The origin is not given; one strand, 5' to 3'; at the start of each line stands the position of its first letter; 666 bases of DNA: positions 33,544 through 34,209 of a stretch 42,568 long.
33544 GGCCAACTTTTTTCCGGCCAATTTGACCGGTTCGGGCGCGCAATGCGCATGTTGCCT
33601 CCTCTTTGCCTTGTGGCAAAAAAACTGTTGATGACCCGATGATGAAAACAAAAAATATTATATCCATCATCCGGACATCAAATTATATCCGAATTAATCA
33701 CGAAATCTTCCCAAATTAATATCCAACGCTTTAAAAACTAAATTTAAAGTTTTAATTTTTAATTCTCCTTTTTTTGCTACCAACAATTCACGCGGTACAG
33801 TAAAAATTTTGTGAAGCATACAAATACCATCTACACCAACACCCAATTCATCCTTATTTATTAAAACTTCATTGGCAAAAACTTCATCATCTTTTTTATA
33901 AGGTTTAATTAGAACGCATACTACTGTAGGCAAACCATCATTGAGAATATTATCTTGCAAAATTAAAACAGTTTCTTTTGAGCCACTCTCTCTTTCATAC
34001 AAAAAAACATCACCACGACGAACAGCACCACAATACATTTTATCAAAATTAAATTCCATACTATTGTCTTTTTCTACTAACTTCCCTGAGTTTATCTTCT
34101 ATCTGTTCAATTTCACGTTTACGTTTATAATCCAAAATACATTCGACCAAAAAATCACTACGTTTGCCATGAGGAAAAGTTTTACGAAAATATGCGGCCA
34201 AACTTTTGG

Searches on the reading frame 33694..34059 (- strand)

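Call 71: search_protein_families(library=pfam, proteins=[window:33694-34059:-], max_evalue=0.001)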
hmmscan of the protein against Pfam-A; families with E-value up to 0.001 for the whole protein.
window:33694-34059:- (121 aa): 1 family
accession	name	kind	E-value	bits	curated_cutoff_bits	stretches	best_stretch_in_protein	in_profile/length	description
PF02452.23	PemK_toxin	-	1e-09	39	23.1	1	15-114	2-107/109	PemK-like, MazF-like toxin of type II toxin-antitoxin system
